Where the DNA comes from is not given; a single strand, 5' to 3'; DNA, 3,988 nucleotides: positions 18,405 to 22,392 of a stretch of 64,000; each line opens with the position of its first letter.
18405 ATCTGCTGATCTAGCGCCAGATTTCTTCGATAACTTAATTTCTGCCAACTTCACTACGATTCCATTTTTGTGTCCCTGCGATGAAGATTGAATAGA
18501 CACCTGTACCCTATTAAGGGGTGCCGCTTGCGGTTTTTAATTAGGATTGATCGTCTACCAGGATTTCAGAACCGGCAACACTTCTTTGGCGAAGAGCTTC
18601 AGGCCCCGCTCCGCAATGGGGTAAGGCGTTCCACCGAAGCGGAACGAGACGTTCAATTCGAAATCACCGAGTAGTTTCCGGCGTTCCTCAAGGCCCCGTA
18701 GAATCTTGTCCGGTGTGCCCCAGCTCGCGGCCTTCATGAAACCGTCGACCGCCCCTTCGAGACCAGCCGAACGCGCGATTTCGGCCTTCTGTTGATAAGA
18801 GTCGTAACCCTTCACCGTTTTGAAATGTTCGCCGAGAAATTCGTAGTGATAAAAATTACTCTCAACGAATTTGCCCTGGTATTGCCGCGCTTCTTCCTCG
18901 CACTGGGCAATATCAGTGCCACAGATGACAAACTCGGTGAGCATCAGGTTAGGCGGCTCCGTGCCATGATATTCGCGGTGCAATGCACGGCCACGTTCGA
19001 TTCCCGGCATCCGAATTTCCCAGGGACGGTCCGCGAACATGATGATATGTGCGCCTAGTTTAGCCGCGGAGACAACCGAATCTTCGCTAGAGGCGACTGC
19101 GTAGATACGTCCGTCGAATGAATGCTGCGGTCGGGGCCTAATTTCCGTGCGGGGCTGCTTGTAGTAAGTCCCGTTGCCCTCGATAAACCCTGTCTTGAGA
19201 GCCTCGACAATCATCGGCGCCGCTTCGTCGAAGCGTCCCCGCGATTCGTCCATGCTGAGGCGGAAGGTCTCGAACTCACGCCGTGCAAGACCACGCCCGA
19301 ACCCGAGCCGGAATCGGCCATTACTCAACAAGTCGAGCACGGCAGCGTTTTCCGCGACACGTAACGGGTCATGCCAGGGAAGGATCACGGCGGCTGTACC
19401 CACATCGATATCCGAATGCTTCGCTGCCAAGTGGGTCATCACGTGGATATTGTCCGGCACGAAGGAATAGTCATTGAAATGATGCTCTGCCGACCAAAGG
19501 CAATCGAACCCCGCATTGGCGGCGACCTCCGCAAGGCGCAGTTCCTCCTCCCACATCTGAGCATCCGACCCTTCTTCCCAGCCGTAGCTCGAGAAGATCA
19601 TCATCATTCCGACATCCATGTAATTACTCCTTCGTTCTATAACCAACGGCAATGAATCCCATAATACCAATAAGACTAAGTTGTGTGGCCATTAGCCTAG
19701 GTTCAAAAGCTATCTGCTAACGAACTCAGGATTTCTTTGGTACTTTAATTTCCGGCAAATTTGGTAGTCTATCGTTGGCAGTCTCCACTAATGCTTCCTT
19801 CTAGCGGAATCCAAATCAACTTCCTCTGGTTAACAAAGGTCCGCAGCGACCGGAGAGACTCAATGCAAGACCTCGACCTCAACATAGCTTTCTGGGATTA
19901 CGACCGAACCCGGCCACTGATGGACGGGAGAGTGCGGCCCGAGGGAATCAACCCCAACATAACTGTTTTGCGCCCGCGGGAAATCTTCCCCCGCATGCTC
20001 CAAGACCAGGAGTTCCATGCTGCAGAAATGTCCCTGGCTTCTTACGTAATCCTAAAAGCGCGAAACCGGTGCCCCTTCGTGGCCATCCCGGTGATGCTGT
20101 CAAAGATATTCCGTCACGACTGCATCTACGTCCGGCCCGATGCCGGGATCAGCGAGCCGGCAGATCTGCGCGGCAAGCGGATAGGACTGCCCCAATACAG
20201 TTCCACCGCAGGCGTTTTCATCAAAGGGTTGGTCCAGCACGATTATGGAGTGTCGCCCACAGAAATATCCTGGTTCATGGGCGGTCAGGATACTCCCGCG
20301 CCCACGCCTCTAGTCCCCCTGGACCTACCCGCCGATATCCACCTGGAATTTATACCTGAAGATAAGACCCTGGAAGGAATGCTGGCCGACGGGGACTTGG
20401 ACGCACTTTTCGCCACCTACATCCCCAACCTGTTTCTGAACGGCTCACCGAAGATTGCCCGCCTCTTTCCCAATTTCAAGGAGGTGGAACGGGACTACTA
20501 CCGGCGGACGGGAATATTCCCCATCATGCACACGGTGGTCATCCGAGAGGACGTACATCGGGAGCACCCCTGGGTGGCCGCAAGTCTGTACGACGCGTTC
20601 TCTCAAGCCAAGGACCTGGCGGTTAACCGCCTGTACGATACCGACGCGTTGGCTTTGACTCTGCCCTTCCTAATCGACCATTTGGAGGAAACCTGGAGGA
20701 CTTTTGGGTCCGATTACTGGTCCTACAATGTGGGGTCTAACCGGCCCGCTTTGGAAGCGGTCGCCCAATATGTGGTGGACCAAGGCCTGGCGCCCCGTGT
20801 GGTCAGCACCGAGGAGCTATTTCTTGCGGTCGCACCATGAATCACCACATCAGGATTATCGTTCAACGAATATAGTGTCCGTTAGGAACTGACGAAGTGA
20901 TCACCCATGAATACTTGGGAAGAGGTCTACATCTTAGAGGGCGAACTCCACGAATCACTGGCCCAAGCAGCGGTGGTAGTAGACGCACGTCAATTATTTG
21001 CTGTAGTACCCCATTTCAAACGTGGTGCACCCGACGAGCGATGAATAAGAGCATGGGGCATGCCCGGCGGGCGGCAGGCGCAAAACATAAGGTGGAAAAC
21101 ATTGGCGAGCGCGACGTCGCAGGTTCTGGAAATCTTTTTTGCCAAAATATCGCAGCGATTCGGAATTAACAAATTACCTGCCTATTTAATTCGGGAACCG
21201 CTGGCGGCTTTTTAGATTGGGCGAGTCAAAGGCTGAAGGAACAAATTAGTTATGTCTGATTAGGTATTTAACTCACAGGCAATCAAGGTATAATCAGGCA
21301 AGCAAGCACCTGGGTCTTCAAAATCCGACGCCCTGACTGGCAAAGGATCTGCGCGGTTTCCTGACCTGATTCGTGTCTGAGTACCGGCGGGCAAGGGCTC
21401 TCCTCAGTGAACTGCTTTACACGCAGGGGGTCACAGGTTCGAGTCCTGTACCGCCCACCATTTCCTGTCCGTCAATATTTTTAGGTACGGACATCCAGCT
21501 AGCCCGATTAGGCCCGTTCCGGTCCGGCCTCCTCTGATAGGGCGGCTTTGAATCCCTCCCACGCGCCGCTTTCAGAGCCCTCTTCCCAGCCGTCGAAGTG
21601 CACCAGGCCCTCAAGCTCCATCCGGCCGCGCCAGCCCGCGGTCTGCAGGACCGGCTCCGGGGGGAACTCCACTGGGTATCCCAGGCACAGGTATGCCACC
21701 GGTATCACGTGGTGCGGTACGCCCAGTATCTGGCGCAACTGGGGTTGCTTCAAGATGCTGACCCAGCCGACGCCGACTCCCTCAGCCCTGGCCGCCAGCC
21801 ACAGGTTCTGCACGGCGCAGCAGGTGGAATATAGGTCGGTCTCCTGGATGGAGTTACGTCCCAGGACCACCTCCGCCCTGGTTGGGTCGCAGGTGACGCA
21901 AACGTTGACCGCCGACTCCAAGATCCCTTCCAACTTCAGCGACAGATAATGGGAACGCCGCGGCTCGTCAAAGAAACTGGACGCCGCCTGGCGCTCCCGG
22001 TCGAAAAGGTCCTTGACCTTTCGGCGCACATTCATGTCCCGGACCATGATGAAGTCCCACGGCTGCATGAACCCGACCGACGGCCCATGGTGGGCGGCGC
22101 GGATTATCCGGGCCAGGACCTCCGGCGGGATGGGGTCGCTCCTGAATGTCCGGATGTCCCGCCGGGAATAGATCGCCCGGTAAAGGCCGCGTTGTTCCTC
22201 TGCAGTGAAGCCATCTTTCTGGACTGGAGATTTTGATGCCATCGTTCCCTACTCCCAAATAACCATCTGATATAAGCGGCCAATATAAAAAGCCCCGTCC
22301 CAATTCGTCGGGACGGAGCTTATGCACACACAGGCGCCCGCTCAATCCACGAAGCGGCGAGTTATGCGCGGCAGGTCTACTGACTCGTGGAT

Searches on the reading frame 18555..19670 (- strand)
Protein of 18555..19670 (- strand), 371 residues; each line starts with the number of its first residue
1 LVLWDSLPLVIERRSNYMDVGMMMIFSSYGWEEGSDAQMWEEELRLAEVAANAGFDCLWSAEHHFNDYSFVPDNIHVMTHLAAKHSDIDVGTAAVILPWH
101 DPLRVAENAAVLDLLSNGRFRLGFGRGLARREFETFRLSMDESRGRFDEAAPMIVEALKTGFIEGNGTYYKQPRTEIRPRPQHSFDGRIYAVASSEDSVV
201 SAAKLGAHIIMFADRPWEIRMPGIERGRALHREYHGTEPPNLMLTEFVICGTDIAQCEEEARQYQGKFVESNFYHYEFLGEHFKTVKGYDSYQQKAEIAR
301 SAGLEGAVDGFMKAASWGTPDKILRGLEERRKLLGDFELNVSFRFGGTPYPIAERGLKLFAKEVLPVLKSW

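Call 30: search_protein_families(library=pfam, proteins=[window:18555-19670:-], max_evalue=0.001)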
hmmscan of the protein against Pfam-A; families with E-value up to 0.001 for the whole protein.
window:18555-19670:- (371 aa): 1 family
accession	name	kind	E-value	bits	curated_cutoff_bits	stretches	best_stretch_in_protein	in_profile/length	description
PF00296.26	Bac_luciferase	-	7.1e-52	177.1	27.9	1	33-334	14-311/314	Luciferase-like monooxygenase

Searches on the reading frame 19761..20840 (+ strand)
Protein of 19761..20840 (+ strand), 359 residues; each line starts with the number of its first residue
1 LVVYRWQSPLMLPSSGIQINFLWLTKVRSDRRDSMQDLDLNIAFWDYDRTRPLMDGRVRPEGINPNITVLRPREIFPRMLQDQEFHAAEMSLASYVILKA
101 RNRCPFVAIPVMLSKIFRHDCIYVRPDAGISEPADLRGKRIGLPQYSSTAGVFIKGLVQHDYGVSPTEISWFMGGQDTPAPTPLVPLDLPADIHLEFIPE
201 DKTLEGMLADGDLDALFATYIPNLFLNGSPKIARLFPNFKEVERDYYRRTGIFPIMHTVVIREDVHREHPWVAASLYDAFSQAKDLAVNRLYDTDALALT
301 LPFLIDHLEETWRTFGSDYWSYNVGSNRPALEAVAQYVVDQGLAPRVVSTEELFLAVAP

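Call 30: search_protein_families(library=pfam, proteins=[window:19761-20840:+], max_evalue=0.001)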
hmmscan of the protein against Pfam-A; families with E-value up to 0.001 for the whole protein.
window:19761-20840:+ (359 aa): 2 families
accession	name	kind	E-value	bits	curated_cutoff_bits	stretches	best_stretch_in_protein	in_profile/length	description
PF12974.12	Phosphonate-bd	-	2.8e-06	27.3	27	1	78-169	44-136/242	ABC transporter, phosphonate, periplasmic substrate-binding protein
PF09084.16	NMT1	-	0.0003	21.2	20.5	1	121-170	76-123/216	NMT1/THI5 like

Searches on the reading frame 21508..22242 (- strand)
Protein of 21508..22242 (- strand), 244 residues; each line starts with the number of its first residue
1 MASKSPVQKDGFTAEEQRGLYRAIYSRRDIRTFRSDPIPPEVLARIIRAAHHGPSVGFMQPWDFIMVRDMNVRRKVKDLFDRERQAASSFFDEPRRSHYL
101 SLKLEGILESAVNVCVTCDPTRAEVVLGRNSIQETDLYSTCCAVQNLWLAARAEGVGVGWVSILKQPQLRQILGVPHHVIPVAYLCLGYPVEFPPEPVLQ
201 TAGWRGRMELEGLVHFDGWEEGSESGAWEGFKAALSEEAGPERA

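Call 30: search_protein_families(library=pfam, proteins=[window:21508-22242:-], max_evalue=0.001)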
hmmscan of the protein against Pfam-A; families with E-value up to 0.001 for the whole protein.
window:21508-22242:- (244 aa): 1 family
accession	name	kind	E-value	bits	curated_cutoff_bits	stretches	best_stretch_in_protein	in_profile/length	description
PF00881.29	Nitroreductase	-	1e-27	97.8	23.5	1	24-189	1-167/167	Nitroreductase family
